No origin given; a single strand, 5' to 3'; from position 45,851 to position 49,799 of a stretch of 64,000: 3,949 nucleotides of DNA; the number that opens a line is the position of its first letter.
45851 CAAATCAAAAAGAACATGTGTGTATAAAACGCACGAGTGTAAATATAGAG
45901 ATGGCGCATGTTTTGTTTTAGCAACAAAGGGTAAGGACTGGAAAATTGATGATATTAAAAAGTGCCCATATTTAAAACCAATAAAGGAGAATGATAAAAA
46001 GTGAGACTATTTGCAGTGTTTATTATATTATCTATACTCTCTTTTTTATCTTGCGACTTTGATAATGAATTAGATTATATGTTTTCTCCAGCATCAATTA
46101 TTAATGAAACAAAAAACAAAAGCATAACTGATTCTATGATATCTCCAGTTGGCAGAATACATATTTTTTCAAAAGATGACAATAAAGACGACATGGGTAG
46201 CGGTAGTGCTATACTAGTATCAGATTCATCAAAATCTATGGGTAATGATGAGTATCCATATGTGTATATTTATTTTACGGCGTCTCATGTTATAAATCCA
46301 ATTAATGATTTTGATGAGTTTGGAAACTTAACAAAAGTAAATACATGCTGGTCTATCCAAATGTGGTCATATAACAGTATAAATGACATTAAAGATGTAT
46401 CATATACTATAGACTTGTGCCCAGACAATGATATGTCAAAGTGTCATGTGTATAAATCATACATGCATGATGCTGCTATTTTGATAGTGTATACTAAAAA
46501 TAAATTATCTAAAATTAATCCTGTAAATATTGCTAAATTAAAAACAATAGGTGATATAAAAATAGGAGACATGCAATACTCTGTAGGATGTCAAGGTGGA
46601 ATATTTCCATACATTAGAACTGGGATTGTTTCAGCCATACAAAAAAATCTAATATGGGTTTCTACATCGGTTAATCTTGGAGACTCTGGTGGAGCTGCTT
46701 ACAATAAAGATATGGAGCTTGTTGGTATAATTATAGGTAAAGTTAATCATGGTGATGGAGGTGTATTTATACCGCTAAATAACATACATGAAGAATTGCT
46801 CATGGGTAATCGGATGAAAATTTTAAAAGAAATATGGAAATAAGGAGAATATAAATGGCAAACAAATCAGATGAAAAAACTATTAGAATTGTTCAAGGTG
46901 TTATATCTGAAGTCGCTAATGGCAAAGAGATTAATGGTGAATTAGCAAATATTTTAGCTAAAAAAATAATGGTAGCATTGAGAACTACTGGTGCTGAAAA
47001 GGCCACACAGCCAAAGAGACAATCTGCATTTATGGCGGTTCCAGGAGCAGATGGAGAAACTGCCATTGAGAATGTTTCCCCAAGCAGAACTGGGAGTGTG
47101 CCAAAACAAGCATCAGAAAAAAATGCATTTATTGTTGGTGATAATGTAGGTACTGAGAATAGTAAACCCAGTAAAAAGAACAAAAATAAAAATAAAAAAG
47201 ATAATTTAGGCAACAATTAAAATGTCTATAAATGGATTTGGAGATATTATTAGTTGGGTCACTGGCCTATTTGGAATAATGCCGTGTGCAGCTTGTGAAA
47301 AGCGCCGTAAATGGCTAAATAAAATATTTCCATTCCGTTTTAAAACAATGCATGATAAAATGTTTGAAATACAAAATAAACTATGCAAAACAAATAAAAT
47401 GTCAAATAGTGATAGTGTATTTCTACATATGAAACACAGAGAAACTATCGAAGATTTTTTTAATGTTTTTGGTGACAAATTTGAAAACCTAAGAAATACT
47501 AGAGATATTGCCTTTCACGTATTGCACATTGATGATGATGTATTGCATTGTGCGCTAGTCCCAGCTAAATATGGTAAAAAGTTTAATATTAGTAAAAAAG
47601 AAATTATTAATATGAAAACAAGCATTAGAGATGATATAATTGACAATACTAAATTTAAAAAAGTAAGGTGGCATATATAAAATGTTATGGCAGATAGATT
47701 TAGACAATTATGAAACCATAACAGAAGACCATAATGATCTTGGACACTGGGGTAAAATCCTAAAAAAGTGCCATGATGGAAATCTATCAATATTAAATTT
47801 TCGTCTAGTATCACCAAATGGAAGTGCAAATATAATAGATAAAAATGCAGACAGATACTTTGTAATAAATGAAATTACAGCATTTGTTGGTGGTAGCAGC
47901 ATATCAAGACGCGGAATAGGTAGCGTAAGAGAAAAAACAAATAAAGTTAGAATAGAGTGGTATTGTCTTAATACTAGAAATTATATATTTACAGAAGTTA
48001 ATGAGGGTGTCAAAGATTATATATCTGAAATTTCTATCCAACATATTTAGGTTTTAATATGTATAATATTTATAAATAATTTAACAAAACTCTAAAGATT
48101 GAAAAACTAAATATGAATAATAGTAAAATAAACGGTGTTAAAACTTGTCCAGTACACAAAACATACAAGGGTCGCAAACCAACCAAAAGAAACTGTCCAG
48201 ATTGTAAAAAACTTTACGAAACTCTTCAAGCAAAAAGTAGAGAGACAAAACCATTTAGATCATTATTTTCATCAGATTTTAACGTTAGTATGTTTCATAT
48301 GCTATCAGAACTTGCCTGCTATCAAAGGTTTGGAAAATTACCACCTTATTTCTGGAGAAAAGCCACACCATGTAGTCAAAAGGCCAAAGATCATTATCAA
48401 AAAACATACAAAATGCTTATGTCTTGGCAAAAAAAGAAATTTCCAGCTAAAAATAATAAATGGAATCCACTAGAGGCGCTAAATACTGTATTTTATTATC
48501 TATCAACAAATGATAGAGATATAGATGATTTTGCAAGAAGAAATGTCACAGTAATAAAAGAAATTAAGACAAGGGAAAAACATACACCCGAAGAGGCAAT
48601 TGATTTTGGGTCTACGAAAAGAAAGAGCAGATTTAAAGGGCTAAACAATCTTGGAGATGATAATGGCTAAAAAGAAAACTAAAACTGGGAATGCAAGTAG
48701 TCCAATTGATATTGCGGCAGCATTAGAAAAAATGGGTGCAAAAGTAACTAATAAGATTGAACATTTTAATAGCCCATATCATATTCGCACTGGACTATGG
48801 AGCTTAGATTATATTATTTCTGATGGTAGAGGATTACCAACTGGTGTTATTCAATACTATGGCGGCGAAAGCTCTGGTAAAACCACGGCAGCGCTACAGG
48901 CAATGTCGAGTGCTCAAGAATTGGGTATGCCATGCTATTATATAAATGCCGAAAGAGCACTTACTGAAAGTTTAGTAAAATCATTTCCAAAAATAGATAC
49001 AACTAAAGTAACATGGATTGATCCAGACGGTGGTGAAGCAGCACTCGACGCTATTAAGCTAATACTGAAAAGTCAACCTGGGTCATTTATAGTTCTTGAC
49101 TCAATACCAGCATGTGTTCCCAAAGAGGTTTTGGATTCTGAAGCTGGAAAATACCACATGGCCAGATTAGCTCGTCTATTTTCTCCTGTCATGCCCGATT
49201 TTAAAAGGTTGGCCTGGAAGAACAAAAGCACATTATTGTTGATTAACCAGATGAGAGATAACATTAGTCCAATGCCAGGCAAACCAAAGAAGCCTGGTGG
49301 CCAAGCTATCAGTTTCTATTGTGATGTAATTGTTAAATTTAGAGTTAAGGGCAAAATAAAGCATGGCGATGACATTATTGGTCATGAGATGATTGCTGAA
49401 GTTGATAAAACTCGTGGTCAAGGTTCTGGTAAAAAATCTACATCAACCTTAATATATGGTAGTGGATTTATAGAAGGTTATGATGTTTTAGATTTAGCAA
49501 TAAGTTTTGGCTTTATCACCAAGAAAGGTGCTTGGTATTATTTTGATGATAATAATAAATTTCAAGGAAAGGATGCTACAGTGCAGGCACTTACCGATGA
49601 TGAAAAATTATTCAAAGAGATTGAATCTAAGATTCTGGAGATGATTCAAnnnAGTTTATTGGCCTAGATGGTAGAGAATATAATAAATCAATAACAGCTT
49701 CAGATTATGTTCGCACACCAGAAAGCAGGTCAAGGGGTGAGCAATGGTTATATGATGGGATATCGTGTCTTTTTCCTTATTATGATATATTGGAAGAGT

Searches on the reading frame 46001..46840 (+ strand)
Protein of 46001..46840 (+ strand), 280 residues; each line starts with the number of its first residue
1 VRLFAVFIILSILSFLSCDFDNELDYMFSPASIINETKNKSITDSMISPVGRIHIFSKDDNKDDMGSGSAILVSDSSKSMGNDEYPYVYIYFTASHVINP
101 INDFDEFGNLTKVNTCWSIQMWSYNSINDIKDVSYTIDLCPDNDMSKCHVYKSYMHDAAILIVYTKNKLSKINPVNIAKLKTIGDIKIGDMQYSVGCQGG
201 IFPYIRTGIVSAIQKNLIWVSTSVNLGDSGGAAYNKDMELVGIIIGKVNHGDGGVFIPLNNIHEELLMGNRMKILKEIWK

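Call 52: search_protein_families(library=pfam, proteins=[window:46001-46840:+], max_evalue=0.001)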
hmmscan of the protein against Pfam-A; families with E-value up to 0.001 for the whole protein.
window:46001-46840:+ (280 aa): 2 families
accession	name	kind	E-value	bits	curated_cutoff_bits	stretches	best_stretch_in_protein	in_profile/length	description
PF13365.12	Trypsin_2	-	2.5e-08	35.2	27.6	1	92-243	13-144/144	Trypsin-like peptidase domain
PF00089.32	Trypsin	-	0.00013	22.3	20.6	1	213-262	160-216/220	Trypsin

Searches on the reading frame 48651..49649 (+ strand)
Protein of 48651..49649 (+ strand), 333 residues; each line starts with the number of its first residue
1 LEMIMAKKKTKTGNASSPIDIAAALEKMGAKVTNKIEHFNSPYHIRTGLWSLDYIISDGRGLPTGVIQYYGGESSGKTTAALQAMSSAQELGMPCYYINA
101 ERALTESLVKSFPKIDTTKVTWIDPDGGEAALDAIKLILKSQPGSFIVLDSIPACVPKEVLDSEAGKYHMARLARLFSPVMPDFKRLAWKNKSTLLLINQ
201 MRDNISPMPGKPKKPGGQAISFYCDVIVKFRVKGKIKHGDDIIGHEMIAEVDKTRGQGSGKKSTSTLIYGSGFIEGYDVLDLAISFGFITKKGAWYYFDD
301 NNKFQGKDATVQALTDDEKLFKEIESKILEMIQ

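Call 34: search_protein_families(library=phrogs, proteins=[window:48651-49649:+], max_evalue=0.00001)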
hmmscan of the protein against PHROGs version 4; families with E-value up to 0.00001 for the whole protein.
window:48651-49649:+ (333 aa): 3 families
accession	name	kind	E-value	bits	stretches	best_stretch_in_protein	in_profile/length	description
phrog_97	-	other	2.3e-56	193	2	5-247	1-265/506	UvsX-like recombinase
phrog_8337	-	DNA, RNA and nucleotide metabolism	7.7e-17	62.6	1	21-242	26-252/273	DNA repair protein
phrog_9666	-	unknown function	9.2e-06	25.1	0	171-266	605-700/779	-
